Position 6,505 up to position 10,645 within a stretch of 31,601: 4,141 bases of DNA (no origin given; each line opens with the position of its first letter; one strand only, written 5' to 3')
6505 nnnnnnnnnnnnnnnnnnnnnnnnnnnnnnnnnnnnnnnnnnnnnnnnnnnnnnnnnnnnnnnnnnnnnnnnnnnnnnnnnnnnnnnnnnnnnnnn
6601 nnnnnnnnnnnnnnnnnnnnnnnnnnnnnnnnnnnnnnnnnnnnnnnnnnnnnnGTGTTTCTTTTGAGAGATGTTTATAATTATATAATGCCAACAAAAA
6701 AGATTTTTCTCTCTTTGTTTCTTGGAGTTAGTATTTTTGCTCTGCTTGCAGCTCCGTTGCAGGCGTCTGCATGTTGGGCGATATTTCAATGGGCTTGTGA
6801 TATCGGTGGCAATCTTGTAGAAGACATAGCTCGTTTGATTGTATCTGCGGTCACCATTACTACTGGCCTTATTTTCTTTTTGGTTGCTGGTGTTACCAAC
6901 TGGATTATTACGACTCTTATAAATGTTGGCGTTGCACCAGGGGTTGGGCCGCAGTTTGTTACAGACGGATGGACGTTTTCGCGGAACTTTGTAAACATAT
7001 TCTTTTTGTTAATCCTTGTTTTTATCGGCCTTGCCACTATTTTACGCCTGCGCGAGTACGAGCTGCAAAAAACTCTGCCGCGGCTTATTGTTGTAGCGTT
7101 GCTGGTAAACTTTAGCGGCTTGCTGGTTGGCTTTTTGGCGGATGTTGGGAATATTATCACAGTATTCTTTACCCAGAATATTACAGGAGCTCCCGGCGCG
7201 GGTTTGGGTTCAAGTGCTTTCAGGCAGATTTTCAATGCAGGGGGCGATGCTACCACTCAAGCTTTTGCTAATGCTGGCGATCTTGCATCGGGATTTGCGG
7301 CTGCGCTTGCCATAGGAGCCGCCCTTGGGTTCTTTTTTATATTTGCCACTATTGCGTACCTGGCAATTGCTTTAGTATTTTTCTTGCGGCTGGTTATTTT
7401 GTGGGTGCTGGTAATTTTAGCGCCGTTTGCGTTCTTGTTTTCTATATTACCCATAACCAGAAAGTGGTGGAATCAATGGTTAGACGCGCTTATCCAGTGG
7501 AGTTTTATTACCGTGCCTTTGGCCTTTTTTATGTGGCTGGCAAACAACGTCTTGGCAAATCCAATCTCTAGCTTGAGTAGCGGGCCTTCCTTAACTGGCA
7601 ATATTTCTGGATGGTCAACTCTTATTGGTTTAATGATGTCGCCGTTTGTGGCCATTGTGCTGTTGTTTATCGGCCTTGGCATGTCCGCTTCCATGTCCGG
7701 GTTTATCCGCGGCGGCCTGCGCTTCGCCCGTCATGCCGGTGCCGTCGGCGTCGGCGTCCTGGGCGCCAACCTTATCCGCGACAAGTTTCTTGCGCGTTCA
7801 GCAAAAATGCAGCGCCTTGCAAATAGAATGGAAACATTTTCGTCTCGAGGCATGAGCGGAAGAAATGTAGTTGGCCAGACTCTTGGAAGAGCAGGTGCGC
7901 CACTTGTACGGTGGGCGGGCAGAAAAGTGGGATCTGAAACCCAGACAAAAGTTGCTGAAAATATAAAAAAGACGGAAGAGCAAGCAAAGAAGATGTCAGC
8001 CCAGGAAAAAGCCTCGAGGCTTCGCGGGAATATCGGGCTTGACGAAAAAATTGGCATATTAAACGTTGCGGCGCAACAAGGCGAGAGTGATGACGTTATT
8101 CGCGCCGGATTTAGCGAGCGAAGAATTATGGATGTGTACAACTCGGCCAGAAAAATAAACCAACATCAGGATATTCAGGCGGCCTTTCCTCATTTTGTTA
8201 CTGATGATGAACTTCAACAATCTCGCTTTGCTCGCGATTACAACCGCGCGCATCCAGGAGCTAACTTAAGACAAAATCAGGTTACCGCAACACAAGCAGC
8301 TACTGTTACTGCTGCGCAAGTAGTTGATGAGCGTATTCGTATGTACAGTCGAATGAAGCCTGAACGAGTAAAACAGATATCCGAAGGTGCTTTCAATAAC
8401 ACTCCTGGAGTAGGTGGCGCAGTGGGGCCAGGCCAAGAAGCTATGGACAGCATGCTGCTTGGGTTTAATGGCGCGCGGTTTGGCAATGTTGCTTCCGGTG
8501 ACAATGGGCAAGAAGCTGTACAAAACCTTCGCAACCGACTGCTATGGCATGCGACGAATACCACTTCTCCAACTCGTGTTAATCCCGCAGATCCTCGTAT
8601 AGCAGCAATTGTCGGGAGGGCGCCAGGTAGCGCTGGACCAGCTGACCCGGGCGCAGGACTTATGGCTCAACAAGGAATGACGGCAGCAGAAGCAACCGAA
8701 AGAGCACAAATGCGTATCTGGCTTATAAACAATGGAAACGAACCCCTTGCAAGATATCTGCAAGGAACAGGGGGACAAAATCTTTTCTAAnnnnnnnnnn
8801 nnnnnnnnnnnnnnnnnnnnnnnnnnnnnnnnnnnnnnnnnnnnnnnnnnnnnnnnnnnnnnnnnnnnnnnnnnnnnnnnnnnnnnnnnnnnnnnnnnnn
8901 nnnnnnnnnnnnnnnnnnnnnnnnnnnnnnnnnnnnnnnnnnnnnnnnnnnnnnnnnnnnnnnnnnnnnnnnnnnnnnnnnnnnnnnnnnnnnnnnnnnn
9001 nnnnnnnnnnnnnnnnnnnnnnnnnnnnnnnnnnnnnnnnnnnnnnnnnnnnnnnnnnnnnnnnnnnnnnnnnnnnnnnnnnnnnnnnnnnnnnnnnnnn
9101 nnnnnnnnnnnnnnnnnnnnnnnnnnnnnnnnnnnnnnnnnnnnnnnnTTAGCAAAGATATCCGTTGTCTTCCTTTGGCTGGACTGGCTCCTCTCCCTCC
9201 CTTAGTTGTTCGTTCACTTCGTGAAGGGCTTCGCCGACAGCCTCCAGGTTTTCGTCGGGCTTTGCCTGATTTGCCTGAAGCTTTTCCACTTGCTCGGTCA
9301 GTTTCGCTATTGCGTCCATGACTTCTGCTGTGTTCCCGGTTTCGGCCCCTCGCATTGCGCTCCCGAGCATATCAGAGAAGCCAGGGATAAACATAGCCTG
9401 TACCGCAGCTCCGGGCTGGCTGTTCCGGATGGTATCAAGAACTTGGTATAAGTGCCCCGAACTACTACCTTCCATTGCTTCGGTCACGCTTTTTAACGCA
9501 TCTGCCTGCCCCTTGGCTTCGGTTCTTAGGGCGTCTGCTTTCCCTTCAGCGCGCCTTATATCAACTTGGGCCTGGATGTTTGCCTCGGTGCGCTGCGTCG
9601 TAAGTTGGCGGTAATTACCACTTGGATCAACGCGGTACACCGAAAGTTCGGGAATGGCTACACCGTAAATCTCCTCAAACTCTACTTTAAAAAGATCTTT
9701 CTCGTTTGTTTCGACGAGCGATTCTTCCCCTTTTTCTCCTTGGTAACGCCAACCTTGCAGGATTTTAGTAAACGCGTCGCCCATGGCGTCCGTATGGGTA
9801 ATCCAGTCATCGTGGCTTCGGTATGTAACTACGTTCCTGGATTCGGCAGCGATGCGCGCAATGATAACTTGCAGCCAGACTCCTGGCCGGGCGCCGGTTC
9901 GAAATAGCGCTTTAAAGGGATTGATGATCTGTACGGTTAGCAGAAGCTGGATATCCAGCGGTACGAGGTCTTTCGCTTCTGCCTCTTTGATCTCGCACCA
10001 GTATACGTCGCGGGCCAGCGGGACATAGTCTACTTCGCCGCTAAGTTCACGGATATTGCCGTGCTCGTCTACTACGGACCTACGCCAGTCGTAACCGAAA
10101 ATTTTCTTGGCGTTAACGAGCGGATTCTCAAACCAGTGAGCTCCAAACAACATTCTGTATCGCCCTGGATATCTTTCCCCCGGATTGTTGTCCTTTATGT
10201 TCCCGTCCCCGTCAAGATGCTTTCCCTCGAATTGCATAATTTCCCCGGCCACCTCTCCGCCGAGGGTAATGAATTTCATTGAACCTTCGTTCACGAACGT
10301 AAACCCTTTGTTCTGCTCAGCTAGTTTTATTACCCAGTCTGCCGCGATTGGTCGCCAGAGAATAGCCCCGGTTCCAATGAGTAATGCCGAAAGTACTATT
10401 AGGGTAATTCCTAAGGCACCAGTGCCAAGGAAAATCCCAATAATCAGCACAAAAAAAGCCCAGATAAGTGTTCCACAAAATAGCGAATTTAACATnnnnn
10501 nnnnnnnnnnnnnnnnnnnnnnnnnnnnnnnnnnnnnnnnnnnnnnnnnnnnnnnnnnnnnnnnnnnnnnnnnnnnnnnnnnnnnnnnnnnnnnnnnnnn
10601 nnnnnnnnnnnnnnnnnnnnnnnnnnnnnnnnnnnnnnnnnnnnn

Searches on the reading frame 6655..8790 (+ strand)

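Call 82: search_protein_families(library=pfam, proteins=[window:6655-8790:+], max_evalue=0.001)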
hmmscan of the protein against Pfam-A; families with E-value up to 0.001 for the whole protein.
window:6655-8790:+ (711 aa): 1 family
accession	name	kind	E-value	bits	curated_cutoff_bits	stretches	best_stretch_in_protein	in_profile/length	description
PF04610.19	TrbL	-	7.3e-09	36.1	25.9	1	119-328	3-206/215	TrbL/VirB6 plasmid conjugal transfer protein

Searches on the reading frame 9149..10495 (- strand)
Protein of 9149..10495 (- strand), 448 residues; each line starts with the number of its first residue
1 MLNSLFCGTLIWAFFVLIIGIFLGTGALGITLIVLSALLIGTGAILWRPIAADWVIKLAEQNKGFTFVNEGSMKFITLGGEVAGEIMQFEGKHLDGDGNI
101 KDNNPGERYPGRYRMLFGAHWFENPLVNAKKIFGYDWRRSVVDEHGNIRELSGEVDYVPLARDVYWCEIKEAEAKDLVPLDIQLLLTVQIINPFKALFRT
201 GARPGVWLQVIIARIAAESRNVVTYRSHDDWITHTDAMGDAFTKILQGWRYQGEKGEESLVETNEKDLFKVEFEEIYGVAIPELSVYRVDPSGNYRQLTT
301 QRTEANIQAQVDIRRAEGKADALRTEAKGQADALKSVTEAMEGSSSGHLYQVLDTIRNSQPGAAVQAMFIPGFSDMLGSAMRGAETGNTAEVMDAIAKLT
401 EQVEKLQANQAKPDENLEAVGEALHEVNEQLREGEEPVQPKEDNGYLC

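Call 6: search_protein_families(library=pfam, proteins=[window:9149-10495:-], max_evalue=0.1)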
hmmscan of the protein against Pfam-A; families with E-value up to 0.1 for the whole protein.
window:9149-10495:- (448 aa): 3 families
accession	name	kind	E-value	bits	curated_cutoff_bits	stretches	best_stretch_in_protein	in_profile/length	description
PF01145.31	Band_7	-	9.4e-07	29.5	23.6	1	171-320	51-176/176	SPFH domain / Band 7 family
PF10721.14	DUF2514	-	0.0081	16.7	26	1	292-397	48-146/161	Protein of unknown function (DUF2514)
PF24430.1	DUF7553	-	0.028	15.4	27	0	383-432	15-65/85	Family of unknown function (DUF7553)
